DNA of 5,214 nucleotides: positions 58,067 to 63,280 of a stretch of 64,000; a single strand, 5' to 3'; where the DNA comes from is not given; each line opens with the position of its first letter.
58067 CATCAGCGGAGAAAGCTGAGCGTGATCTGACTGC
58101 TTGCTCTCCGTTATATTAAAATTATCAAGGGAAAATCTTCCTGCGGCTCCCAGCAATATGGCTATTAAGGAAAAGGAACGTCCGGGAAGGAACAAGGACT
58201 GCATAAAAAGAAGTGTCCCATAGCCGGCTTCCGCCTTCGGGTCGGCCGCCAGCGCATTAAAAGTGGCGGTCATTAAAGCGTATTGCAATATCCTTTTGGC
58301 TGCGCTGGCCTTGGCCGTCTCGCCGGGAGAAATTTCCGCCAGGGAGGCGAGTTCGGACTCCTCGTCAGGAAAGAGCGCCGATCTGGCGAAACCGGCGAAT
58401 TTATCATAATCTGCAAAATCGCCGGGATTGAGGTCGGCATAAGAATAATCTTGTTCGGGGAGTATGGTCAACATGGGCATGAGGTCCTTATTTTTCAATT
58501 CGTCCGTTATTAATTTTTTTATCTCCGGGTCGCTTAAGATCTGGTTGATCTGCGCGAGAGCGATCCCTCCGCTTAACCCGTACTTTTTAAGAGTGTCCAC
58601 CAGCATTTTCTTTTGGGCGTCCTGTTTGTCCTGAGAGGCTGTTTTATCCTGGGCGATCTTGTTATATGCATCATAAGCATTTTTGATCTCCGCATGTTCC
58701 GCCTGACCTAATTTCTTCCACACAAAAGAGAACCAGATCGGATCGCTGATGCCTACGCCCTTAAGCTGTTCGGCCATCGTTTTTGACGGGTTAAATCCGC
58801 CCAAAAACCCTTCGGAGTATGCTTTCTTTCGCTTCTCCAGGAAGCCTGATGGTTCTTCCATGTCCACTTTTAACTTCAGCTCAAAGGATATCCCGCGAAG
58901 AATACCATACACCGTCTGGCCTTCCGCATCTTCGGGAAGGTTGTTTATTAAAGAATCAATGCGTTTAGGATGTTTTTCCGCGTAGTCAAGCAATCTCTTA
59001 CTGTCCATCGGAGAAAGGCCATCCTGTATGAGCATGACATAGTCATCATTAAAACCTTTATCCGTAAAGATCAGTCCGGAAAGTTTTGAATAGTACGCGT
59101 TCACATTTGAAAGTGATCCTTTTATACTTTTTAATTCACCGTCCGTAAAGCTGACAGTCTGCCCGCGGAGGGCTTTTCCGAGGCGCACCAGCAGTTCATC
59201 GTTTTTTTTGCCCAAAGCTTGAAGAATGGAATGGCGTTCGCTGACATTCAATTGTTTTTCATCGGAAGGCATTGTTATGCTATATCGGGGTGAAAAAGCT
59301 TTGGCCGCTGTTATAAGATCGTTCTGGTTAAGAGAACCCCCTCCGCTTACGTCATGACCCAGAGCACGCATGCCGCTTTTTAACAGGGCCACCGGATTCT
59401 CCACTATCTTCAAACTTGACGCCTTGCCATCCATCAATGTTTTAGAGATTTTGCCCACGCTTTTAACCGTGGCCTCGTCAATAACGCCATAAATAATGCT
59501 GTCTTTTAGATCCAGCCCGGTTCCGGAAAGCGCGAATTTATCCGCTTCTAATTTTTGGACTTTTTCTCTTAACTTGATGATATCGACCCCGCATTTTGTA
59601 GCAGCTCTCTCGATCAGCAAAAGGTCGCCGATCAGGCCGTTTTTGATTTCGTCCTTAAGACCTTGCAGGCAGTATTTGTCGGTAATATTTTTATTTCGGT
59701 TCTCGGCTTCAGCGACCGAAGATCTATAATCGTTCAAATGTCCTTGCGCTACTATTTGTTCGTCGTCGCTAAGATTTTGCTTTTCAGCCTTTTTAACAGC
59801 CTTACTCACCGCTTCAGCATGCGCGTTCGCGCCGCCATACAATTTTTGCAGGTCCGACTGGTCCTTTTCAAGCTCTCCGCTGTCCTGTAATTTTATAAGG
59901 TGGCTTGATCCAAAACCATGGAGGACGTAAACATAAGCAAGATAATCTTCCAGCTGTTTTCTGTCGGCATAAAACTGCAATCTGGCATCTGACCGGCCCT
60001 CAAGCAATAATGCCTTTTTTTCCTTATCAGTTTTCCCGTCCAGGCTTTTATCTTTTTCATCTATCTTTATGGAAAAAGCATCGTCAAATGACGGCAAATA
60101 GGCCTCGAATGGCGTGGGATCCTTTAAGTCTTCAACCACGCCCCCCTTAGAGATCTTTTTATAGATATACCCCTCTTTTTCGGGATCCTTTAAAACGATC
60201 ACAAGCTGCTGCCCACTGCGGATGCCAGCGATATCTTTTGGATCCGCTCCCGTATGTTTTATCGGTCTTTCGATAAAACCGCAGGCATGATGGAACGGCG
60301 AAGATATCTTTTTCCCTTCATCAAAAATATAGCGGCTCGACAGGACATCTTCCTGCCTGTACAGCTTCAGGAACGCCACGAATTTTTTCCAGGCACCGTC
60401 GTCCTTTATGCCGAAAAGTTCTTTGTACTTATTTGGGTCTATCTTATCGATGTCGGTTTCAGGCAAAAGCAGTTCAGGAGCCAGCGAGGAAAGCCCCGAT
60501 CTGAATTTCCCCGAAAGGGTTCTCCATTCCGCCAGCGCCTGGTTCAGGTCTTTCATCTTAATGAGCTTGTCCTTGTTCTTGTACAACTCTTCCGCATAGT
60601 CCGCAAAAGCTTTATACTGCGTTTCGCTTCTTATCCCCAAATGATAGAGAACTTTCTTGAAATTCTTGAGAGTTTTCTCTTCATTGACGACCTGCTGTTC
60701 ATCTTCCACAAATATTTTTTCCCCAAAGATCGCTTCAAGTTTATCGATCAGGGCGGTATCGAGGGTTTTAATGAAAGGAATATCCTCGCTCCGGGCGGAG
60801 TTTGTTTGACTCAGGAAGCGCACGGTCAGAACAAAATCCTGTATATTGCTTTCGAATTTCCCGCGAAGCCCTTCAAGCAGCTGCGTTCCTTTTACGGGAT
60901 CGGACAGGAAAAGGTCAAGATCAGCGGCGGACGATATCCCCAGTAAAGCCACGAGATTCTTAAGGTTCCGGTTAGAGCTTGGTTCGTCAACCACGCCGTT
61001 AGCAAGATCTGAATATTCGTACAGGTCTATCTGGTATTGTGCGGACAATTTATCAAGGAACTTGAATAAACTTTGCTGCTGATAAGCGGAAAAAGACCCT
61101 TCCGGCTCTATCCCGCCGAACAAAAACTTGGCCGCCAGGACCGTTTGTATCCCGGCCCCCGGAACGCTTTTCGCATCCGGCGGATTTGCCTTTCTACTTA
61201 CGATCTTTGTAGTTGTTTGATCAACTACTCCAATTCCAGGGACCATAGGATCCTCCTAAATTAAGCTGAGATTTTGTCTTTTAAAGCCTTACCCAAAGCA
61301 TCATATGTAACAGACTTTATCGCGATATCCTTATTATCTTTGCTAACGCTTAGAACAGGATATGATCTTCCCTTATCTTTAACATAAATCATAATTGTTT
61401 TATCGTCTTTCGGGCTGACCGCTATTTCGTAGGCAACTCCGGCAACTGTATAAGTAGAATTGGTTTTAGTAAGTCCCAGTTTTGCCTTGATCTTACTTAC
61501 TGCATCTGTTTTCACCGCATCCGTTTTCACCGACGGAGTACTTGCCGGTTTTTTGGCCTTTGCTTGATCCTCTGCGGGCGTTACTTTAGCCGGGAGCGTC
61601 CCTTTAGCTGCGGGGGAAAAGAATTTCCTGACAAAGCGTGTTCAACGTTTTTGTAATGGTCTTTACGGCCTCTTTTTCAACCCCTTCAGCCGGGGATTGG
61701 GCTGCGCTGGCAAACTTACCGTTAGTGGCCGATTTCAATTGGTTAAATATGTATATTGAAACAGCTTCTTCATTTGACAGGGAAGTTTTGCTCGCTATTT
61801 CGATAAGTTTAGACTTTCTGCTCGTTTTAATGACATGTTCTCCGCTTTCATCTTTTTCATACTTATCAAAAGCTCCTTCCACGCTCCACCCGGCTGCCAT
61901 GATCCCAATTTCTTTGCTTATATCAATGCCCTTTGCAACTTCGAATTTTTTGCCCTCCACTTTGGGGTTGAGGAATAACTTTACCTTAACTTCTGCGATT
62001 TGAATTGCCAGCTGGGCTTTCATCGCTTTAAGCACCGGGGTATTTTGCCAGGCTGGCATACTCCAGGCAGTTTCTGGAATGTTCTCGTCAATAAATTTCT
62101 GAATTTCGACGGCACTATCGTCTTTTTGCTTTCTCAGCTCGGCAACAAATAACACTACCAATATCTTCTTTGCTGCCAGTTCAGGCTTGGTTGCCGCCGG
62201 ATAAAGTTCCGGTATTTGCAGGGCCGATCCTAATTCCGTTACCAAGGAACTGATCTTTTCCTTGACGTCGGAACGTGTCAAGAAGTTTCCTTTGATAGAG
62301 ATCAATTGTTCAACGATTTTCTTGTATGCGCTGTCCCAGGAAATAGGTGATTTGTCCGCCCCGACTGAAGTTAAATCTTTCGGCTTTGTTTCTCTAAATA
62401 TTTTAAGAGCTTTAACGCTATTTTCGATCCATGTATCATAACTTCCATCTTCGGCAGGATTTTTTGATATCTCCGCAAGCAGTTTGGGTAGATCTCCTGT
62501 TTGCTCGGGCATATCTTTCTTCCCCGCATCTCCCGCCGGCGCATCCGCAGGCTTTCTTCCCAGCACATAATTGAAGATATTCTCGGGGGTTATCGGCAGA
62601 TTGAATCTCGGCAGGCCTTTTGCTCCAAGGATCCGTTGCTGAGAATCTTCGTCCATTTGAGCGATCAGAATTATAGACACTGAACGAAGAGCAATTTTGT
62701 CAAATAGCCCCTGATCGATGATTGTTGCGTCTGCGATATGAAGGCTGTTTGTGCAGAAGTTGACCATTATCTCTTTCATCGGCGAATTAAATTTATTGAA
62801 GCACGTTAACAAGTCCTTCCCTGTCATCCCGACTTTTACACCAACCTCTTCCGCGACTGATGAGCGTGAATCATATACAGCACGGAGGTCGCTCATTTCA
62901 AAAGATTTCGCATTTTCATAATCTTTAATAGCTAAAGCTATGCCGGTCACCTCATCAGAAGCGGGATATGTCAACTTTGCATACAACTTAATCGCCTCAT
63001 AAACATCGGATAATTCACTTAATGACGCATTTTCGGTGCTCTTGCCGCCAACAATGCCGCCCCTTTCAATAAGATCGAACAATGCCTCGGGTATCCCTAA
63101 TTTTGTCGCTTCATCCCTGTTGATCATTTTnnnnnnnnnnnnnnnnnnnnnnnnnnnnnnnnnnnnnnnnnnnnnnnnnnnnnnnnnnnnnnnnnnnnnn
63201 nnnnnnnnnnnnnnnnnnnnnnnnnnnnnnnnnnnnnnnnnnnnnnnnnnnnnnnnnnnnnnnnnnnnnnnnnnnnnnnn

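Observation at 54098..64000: Operon of very large domain-less proteins (>=798 aa, 89 aa, 2382 aa)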

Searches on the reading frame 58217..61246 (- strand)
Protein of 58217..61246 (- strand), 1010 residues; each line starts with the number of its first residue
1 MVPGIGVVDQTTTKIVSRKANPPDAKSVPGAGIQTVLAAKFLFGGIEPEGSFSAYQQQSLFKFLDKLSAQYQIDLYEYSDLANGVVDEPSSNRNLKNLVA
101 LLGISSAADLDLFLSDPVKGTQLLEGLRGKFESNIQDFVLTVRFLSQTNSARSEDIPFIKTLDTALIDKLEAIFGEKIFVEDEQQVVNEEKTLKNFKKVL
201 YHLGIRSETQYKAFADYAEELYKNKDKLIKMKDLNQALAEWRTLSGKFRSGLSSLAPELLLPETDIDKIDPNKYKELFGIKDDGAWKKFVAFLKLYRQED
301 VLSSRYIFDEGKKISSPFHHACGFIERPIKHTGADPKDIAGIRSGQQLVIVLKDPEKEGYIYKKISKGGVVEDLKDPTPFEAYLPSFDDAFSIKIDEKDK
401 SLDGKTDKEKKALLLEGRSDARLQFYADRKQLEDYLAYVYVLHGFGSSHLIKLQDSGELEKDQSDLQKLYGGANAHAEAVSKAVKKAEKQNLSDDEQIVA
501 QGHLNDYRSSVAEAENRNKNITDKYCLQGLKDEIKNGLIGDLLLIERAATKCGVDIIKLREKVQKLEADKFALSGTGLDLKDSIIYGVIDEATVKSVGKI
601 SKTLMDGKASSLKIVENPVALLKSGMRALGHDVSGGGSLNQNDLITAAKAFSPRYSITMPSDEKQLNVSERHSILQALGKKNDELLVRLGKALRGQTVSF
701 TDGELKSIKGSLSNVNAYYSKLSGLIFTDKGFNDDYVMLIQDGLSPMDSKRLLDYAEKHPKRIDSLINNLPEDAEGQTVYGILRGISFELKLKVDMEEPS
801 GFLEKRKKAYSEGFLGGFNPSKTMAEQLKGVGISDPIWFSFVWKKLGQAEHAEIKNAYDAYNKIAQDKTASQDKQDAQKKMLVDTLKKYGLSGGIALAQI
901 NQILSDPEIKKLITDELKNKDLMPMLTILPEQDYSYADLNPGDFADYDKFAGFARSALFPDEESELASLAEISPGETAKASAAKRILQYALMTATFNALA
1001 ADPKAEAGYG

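Call 105: predict_structure(protein=window:58217-61246:-)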
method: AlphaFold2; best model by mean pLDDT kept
length: 1010 residues; sequences in the alignment: 1
mean_pLDDT: 37.9   pTM: 0.24
mean pLDDT of the five models: 37.9, 33.5, 31.4, 29.9, 29.8
residues with pLDDT >= 90: 0; 70-90: 10; 50-70: 59; < 50: 941
segments of 3 or more residues with pLDDT < 50: 1-257, 259-264, 291-360, 363-404, 406-489, 491-846, 892-1010
pLDDT, mean of each block of 10 residues (from residue 1): 26 27 30 32 33 35 38 32 31 34 37 43 43 40 38 37 45 42 41 45 35 39 38 37 39 45 54 58 53 41 29 31 33 36 38 44 42 43 34 38 45 34 29 33 31 35 38 40 43 43 42 41 43 41 40 41 40 28 25 32 33 30 37 40 36 27 32 35 38 33 35 34 31 34 34 41 38 36 34 33 37 36 38 33 45 63 65 68 63 39 39 39 30 31 33 32 33 32 35 36 35
secondary structure, 60 per line:
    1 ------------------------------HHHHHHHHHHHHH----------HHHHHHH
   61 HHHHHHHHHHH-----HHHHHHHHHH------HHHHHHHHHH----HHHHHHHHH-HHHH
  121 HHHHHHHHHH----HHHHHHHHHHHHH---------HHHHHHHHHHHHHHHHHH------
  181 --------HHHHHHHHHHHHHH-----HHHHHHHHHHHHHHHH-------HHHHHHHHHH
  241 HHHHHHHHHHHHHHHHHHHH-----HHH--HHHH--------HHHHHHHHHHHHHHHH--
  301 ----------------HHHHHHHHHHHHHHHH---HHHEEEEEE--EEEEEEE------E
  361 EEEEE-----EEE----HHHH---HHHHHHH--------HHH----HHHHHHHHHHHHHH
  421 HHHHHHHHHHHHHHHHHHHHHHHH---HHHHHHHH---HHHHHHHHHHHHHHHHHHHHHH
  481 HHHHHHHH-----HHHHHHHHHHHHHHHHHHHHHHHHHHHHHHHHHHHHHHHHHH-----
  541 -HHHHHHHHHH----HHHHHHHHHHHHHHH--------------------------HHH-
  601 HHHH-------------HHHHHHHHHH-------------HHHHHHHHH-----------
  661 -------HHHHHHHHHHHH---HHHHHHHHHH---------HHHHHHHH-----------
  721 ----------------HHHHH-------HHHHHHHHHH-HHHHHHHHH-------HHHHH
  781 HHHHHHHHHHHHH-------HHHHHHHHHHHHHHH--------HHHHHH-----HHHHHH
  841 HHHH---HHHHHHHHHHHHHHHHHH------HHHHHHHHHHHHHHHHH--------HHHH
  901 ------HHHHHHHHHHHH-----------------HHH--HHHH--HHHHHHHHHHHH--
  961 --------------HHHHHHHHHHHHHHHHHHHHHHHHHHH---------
elements in order (helices of 4 or more, strands of 3 or more residues): H31-43 H54-71 H77-86 H93-102 H107-115 H117-130 H135-147 H157-174 H189-202 H208-223 H231-260 H271-274 H283-298 H317-332 E339-344 E347-353 E360-365 E371-373 H378-381 H385-391 H407-444 H448-455 H459-488 H494-535 H542-551 H556-570 H601-604 H618-627 H641-649 H668-679 H683-692 H702-709 H737-741 H749-758 H760-768 H776-793 H801-815 H824-829 H835-844 H848-865 H872-888 H897-900 H907-918 H941-944 H947-958 H975-1001

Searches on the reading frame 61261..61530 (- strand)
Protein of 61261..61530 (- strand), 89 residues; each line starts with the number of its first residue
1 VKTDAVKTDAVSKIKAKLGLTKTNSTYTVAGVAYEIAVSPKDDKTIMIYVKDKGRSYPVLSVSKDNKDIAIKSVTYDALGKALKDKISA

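Call 6: search_protein_families(library=pfam, proteins=[window:61261-61530:-], max_evalue=0.1)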
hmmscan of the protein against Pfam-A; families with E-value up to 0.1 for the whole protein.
window:61261-61530:- (89 aa): 0 families

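Call 8: search_protein_families(library=ncbifam, proteins=[window:61261-61530:-], max_evalue=0.1)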
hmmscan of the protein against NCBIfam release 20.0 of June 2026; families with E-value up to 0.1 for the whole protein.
window:61261-61530:- (89 aa): 0 families

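Call 38: search_protein_families(library=pfam, proteins=[P0005], max_evalue=0.1)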
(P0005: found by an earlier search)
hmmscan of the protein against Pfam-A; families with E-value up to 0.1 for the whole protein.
P0005 (2714 aa): 1 family
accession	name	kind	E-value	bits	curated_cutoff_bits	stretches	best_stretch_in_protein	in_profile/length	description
PF01471.23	PG_binding_1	-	0.0042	17.7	23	1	2608-2641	3-35/57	Putative peptidoglycan binding domain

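Call 74: search_protein_families(library=phrogs, proteins=[window:61261-61530:-, P0005], max_evalue=0.01)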
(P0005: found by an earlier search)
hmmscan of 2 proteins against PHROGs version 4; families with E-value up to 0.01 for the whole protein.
window:61261-61530:- (89 aa): 0 families

P0005 (2714 aa): 0 families

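Call 75: search_protein_families(library=padloc, proteins=[window:61261-61530:-, P0005], max_evalue=0.01)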
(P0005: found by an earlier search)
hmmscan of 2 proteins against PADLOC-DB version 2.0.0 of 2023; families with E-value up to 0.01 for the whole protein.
window:61261-61530:- (89 aa): 0 families

P0005 (2714 aa): 0 families

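Call 112: search_solved_structures(query=window:61261-61530:-, max_evalue=5)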
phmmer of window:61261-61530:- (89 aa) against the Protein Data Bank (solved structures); distinct sequences matched with E-value up to 5: 1.
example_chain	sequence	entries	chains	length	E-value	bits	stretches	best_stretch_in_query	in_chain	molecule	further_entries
1o1z_A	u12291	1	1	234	0.36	14.6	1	35-84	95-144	glycerophosphodiester phosphodiesterase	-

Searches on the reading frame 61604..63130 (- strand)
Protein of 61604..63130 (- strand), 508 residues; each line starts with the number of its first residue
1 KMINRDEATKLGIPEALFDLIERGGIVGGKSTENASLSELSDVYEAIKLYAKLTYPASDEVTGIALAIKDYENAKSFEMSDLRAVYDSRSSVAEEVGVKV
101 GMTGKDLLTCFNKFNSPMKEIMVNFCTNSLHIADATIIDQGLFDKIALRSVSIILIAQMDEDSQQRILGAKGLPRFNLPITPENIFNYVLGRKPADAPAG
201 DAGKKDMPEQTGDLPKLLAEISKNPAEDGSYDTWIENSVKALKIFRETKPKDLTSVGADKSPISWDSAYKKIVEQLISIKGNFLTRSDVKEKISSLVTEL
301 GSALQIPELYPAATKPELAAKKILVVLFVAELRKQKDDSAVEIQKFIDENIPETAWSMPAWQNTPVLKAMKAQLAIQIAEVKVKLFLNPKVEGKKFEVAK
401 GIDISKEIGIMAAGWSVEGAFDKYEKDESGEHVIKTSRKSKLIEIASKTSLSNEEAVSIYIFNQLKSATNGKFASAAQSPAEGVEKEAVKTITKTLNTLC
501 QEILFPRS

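Call 111: search_solved_structures(query=A3, max_evalue=1)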
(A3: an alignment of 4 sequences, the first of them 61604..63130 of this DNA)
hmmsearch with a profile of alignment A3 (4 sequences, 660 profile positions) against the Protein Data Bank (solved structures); distinct sequences matched with E-value up to 1: 1.
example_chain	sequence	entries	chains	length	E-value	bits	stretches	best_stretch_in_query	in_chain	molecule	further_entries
8wgh_N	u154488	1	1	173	0.039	15.7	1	83-175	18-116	Photosystem I reaction center subunit N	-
